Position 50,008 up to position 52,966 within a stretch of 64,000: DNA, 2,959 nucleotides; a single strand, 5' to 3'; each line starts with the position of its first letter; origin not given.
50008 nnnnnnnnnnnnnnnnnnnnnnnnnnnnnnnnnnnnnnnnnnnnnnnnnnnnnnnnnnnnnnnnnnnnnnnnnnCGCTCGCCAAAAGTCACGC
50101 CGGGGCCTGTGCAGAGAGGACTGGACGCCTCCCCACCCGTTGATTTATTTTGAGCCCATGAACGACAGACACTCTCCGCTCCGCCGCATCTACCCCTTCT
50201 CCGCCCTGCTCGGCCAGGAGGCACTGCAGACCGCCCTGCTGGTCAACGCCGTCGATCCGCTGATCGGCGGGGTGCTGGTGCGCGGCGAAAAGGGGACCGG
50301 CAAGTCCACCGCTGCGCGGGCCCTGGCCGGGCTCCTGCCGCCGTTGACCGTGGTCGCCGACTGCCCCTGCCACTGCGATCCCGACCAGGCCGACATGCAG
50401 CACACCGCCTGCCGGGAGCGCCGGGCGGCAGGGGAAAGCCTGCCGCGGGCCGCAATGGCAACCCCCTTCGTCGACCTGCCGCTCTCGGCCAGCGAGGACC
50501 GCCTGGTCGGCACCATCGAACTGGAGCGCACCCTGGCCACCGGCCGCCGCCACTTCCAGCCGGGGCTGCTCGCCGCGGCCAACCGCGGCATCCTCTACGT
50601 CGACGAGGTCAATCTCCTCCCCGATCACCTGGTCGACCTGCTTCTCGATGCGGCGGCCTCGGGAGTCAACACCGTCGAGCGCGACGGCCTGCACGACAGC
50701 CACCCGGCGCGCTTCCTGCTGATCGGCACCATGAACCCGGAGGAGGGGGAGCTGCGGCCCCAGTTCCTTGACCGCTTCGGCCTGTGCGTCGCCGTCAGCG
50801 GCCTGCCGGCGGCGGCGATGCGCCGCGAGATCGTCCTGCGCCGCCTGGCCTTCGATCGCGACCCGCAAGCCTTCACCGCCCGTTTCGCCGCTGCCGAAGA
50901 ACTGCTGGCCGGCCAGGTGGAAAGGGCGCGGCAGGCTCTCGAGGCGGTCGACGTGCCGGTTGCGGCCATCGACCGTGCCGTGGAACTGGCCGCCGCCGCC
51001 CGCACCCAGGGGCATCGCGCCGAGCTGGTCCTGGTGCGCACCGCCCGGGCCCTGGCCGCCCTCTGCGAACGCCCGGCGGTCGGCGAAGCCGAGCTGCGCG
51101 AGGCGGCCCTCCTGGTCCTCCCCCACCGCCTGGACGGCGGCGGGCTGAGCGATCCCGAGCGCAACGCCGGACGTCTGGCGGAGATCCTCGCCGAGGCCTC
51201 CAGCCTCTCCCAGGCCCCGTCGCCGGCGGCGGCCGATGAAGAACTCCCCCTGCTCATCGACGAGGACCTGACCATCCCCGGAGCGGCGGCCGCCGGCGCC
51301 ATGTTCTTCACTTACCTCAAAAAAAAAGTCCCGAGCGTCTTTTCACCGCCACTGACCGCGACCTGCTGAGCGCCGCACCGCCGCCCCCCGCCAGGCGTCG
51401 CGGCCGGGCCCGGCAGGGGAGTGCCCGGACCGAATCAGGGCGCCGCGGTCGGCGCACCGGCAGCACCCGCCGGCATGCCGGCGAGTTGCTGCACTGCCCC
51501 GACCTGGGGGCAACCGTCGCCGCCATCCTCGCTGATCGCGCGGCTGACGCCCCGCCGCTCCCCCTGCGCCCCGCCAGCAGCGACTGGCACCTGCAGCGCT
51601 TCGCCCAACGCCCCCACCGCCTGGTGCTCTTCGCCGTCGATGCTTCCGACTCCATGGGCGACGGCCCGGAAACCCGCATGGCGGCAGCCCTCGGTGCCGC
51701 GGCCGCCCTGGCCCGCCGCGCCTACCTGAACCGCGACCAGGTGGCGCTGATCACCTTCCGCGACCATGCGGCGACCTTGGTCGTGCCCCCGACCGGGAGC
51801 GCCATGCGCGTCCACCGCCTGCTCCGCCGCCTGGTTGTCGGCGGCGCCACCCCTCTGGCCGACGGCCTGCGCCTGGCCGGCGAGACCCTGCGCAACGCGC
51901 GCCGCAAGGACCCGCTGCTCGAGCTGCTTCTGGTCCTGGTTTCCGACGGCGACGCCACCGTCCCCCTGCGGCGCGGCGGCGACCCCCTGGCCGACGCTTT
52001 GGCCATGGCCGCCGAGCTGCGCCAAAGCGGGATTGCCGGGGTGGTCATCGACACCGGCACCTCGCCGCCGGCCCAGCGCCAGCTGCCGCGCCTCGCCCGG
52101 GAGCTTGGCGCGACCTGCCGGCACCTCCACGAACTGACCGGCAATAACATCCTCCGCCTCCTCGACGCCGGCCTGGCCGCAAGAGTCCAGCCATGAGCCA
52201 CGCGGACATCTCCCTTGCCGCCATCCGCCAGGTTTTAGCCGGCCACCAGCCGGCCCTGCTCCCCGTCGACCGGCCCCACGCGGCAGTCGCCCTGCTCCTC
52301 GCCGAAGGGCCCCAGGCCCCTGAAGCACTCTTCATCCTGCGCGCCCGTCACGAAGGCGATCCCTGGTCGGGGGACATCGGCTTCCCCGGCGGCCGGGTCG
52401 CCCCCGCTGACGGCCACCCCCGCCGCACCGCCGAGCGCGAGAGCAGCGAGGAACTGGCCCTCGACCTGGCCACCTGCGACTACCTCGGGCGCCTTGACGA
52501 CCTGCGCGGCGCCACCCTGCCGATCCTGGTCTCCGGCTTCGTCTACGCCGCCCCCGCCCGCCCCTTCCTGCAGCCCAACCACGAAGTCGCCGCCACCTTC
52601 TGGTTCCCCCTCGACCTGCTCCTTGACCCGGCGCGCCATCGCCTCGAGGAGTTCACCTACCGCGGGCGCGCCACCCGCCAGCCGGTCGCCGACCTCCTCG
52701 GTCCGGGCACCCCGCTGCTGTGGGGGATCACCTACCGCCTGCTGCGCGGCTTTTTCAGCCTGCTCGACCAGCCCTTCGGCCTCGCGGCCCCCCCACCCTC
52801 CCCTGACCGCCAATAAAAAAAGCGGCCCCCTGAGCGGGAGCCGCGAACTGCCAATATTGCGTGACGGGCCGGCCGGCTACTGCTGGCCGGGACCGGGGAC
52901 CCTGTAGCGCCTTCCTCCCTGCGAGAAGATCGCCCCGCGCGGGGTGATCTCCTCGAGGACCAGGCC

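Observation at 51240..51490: ChlI-like ATPase and start-less VWA frame joined at an A9 slippery run: possible programmed -1 frameshift or transcriptional slippage giving I-type and D-type chelatase subunits from one locus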

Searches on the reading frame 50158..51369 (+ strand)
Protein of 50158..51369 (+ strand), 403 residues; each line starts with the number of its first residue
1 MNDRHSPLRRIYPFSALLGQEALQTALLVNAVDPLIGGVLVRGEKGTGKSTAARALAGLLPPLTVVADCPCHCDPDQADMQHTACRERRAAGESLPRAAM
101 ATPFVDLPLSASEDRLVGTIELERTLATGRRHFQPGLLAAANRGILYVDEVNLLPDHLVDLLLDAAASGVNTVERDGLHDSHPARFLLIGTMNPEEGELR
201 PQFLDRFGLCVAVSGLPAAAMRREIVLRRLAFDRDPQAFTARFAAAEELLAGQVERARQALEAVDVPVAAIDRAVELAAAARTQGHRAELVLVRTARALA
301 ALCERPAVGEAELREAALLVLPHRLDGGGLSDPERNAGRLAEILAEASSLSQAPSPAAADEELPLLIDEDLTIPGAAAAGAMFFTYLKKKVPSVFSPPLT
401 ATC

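Call 8: search_protein_families(library=pfam, proteins=[window:50158-51369:+])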
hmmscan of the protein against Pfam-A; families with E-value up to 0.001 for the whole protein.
window:50158-51369:+ (403 aa): 6 families
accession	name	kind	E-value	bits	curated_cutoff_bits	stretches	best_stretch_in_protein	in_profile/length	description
PF01078.27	Mg_chelatase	-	4.1e-12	46.4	20.3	1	15-194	3-158/207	Magnesium chelatase, subunit ChlI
PF17863.7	AAA_lid_2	-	1.1e-11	44.7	22.7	1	274-326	4-55/74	AAA lid domain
PF07728.20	AAA_5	-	1.5e-08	35.1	22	1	110-207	36-139/139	AAA domain (dynein-related subfamily)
PF13401.12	AAA_22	-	1e-07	32.7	27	1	39-191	8-123/130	AAA domain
PF00158.32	Sigma54_activat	-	1.9e-06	28.1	20.2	0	128-193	79-142/168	Sigma-54 interaction domain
PF13191.12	AAA_16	-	0.00015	22.7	32.6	1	22-162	7-152/167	AAA ATPase domain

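Call 17: find_related_loci(query=window:50158-51369:+, collection=genome_contigs, flank=6000)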
Query window:50158-51369:+ (403 aa) in genome_contigs; peptide patterns used: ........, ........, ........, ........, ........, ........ (x = any residue, [..] = any of these).
600 stretches matched a pattern (row limit reached: there are more); 586 encode a relative of the query (tblastn E <= 1e-3); the best 80 are kept; 80 distinct loci.
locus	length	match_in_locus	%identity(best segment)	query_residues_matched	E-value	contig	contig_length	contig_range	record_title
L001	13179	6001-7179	60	7-400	2e-149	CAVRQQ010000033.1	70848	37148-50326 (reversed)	MAG: uncultured delta proteobacterium isolate MFD03804.bin.1.96 genome assembly, contig: contig_79895, whole genome shot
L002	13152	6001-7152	57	12-393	2e-129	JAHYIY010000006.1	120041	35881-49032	MAG: Desulfuromonadales bacterium isolate KA08 NODE_63_length_120041_cov_20.803417, whole genome shotgun sequence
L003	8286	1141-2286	58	12-393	2e-128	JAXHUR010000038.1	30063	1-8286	MAG: Thermodesulfobacteriota bacterium isolate MAG56_tar_biofilm MAG56_38, whole genome shotgun sequence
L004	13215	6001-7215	51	6-391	7e-122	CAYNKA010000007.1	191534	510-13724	MAG TPA_asm: uncultured Spirochaetaceae bacterium isolate binchicken_co20_228 genome assembly, contig: NODE_146_length_1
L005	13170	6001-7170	51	4-390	1e-120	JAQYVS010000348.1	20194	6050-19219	MAG: Desulfofustis sp. isolate SG_15_bin11 SG_15_bin.11.orig_15_k141_4482436, whole genome shotgun sequence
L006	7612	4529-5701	52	9-396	7e-120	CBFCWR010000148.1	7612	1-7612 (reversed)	MAG TPA_asm: uncultured Desulfofustis sp. isolate SRR22297272_binner23_Refined_5 genome assembly, contig: ERZ25654850.38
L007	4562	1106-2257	53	11-390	2e-118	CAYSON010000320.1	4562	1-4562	MAG TPA_asm: uncultured Desulfopila sp. isolate SRP272421_co2_432 genome assembly, contig: NODE_80539_length_4562_cov_4.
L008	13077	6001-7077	53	6-360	3e-114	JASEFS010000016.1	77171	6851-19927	MAG: Deltaproteobacteria bacterium isolate Yes49-14 NODE_168_length_77171_cov_7.396986, whole genome shotgun sequence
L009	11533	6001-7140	52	6-376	6e-113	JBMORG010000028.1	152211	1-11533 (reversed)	MAG: Thermodesulfobacteriota bacterium isolate Betzabe_MAG174 MAG174_28, whole genome shotgun sequence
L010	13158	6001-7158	51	12-394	4e-111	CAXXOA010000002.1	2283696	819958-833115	MAG: Oceanispirochaeta sp. isolate e4e86e68-3d71-4051-a5c4-061fe725b7fb genome assembly, contig: contig_2, whole genome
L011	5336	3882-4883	53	9-342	6e-110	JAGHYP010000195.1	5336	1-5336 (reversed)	MAG: Chloroflexota bacterium isolate 629H.12 NODE_2466_length_5336_cov_4.562962, whole genome shotgun sequence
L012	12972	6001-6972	54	11-334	2e-109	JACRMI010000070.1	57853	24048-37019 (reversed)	MAG: Chloroflexi bacterium isolate NC_groundwater_1903_Pr3_S2p5_53_18 SR2-18-S2p5_coassembly_scaffold_44741, whole genom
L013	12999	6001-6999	53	9-342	2e-109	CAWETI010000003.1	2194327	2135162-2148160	MAG: uncultured delta proteobacterium isolate MFD01476.bin.2.41 genome assembly, contig: contig_21928, whole genome shot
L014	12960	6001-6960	56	6-325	4e-108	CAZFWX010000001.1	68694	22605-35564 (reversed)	MAG TPA_asm: uncultured Desulfobacterales bacterium isolate binchicken_co107_460 genome assembly, contig: NODE_1001_leng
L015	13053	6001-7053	51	11-362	1e-107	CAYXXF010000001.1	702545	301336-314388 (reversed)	MAG TPA_asm: uncultured Anaerolineales bacterium isolate SRP173033_co1_212 genome assembly, contig: NODE_3_length_702545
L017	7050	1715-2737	50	11-351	6e-106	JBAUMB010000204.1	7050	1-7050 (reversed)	MAG: Anaerolineales bacterium isolate MFD05467_ilm_asm_bin9 k127_186511, whole genome shotgun sequence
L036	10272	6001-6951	51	9-325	9e-102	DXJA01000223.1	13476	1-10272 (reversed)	MAG TPA_asm: Candidatus Jordarchaeum madagascariense isolate EB_bin_7 k141_134731, whole genome shotgun sequence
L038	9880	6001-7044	45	9-356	5e-102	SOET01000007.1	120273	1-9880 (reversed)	MAG: Candidatus Kuenenia hertensis isolate YC6 NODE_384_length_120273_cov_258.838061, whole genome shotgun sequence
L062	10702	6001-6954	54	12-333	2e-97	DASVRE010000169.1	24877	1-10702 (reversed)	MAG TPA_asm: Rubrobacteraceae bacterium isolate SMAG_U3228 k141_433654, whole genome shotgun sequence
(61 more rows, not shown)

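Call 33: find_related_loci(query=window:50158-51369:+, collection=metagenome_contigs, flank=3000)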
Query window:50158-51369:+ (403 aa) in metagenome_contigs; peptide patterns used: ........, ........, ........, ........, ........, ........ (x = any residue, [..] = any of these).
600 stretches matched a pattern (row limit reached: there are more); 583 encode a relative of the query (tblastn E <= 1e-3); the best 80 are kept; 80 distinct loci.
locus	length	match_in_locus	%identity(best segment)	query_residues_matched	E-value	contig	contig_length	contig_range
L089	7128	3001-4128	53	12-389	9e-125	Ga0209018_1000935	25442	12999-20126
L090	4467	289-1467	52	12-400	3e-124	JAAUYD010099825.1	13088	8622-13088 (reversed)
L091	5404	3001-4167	53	12-391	1e-123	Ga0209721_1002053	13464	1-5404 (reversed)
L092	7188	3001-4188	52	4-390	1e-117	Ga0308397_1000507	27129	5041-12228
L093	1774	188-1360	53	9-397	6e-126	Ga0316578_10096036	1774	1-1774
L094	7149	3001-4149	52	11-390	3e-115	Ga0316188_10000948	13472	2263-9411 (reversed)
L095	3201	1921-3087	49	12-393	5e-118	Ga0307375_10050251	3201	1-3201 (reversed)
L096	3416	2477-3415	56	9-321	2e-117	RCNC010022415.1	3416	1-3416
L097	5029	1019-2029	55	6-342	7e-115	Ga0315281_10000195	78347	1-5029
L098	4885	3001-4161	51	9-395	2e-114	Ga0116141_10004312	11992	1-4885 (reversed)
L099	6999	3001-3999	53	9-342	2e-110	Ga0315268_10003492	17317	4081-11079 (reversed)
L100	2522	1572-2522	57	6-322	4e-114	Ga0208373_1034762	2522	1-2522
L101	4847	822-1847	53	11-353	2e-109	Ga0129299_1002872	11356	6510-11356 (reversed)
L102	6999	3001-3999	54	9-342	2e-109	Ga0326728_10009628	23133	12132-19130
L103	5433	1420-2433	51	5-342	1e-107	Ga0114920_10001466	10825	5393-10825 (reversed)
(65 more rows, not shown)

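Call 36: search_protein_families(library=ncbifam, proteins=[window:50158-51369:+])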
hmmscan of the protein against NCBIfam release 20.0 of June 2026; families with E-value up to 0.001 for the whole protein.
window:50158-51369:+ (403 aa): 8 families
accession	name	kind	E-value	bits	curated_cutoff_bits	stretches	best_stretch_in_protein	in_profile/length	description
TIGR02442.1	Cob-chelat-sub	hypoth_equivalog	3.1e-133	445.5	779.45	1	12-333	1-318/641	putative cobaltochelatase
TIGR02030.1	BchI-ChlI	equivalog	1.4e-108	363.1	466.95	1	12-331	1-320/337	magnesium chelatase ATPase subunit I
TIGR02031.1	BchD-ChlD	equivalog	4e-67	227.3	499.55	1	21-325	1-271/608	magnesium chelatase ATPase subunit D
NF009943.0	PRK13406.1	equivalog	2.3e-20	72.7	571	1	94-325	44-255/585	magnesium chelatase subunit D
TIGR00368.1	TIGR00368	hypoth_equivalog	3.8e-07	29.1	362.4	0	128-194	281-347/499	YifB family Mg chelatase-like AAA ATPase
NF007365.0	PRK09862.1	equivalog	1.6e-06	27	530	1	133-195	285-347/506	YifB family Mg chelatase-like AAA ATPase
TIGR00764.1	lon_rel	equivalog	0.00018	20.2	516.6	0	132-165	207-240/608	ATP-dependent protease LonB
TIGR02329.1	propionate_PrpR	equivalog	0.00022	20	499.2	1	8-160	205-325/526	propionate catabolism operon regulatory protein PrpR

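Call 60: search_protein_families(library=pfam, proteins=[L013:1874-5989:+, L036:2185-5964:+, L038:2074-5970:+, L062:1986-5840:+, L015:593-3874:+, L010:2-4774:-, L017:3811-7050:-], max_evalue=0.00001)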
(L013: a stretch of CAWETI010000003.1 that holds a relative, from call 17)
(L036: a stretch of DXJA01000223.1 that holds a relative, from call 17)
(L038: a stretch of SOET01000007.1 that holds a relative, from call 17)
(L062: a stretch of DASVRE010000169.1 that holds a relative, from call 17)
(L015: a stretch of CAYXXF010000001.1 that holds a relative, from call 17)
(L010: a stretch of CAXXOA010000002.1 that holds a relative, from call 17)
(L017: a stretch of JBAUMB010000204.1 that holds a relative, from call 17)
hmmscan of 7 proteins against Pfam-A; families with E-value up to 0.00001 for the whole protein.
L013:1874-5989:+ (1372 aa): 1 family
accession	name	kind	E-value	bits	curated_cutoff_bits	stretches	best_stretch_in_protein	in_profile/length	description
PF02514.21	CobN-Mg_chel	-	0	1277.3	24.5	1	193-1312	2-1089/1090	CobN/Magnesium Chelatase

L036:2185-5964:+ (1260 aa): 2 families
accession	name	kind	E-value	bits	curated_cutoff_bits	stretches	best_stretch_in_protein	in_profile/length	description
PF02514.21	CobN-Mg_chel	-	0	1240.5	24.5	1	164-1243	2-1089/1090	CobN/Magnesium Chelatase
PF11965.13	DUF3479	-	1.3e-06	29.1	27.4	1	18-121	10-110/159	Domain of unknown function (DUF3479)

L038:2074-5970:+ (1299 aa): 1 family
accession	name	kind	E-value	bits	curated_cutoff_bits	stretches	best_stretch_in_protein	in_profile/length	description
PF02514.21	CobN-Mg_chel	-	0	1273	24.5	1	112-1242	1-1089/1090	CobN/Magnesium Chelatase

L062:1986-5840:+ (1285 aa): 1 family
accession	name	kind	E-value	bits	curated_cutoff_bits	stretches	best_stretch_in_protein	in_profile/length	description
PF02514.21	CobN-Mg_chel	-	0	1383.4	24.5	1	152-1264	2-1088/1090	CobN/Magnesium Chelatase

L015:593-3874:+ (1094 aa): 5 families
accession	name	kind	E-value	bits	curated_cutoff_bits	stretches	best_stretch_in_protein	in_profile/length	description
PF03704.23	BTAD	-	1.5e-23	84.2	22.1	1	107-260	1-146/146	Bacterial transcriptional activator domain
PF17874.7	TPR_MalT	-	3.6e-18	66.4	45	2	842-1013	18-189/336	MalT-like TPR region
PF13424.12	TPR_12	-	7.3e-13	49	30.1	0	906-976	4-76/77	Tetratricopeptide repeat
PF00931.28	NB-ARC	-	1.9e-06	27.8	23.5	1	286-511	3-222/248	NB-ARC domain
PF00515.34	TPR_1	-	3.1e-06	27.2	27.8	0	871-895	7-31/34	Tetratricopeptide repeat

L010:2-4774:- (1591 aa): 12 families
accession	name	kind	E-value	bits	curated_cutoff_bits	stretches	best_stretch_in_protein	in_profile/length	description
PF00072.30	Response_reg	-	4e-48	162.6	30.2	2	1283-1393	1-109/111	Response regulator receiver domain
PF13426.13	PAS_9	-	2.5e-35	121.3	27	3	516-619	2-102/103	PAS domain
PF02518.31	HATPase_c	-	6.2e-31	107.6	26.4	1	1000-1115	1-110/111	Histidine kinase-, DNA gyrase B-, and HSP90-like ATPase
PF00989.32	PAS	-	1e-23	83.9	22.6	1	506-618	2-113/113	PAS fold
PF05228.19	CHASE4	-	3.3e-23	82.8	26.2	1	82-231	6-140/140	CHASE4 domain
PF13188.13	PAS_8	-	6.7e-21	73.8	21.8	2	375-429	2-52/65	PAS domain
PF08448.16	PAS_4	-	1.4e-19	70.8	23.1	1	762-869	7-109/110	PAS fold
PF00512.31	HisKA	-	1e-18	67.6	26.9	1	889-953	2-66/66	His Kinase A (phospho-acceptor) domain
PF08447.18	PAS_3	-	1.7e-14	54.3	25.6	1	773-860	2-87/89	PAS fold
PF01627.28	Hpt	-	5.9e-09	36.5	24.6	1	1468-1512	26-70/84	Hpt domain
PF24820.1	Diguanyl_cycl_sensor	-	3.6e-06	27.3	28.1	0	511-568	2-59/109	Diguanylate cyclase-like sensor domain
PF00672.30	HAMP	-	7.3e-06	26.7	25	0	311-363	1-52/53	HAMP domain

L017:3811-7050:- (1080 aa): 0 families

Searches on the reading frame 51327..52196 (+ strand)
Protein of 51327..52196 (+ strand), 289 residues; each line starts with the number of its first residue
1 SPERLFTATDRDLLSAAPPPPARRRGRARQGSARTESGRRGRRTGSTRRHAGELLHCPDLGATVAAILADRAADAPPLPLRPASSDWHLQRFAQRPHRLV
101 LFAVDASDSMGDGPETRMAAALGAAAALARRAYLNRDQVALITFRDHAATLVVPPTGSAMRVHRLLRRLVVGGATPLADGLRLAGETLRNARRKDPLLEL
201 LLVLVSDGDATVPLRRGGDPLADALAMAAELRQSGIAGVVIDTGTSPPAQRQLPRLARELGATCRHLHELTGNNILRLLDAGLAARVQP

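Call 8: search_protein_families(library=pfam, proteins=[window:51327-52196:+])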
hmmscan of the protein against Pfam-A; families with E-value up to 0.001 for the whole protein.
window:51327-52196:+ (289 aa): 3 families
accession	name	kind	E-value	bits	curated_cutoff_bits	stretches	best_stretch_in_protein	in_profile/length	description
PF13519.12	VWA_2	-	1.6e-14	54.8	27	1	100-208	1-106/107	von Willebrand factor type A domain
PF01882.25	DUF58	-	7.8e-09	35.5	23.4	1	87-207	25-142/216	Protein of unknown function DUF58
PF00092.34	VWA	-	9.4e-07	29.6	23.8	1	100-258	2-152/174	von Willebrand factor type A domain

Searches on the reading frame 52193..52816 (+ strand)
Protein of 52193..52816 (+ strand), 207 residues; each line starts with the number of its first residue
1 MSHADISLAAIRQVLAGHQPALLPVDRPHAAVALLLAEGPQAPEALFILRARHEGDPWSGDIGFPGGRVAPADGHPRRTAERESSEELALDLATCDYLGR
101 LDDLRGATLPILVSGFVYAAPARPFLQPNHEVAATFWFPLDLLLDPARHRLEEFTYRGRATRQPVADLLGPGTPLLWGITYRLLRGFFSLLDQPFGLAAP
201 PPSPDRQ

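Call 8: search_protein_families(library=pfam, proteins=[window:52193-52816:+])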
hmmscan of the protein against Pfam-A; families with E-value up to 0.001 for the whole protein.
window:52193-52816:+ (207 aa): 1 family
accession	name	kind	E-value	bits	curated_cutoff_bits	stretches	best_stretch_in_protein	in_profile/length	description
PF00293.34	NUDIX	-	4.4e-11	43.4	21.1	1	29-154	3-130/134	NUDIX domain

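Call 36: search_protein_families(library=ncbifam, proteins=[window:52193-52816:+])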
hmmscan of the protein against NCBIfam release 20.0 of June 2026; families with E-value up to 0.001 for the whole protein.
window:52193-52816:+ (207 aa): 1 family
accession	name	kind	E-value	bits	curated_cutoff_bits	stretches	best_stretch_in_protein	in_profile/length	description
NF007980.0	PRK10707.1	equivalog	1.8e-09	37.5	134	1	28-185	30-182/192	CoA pyrophosphatase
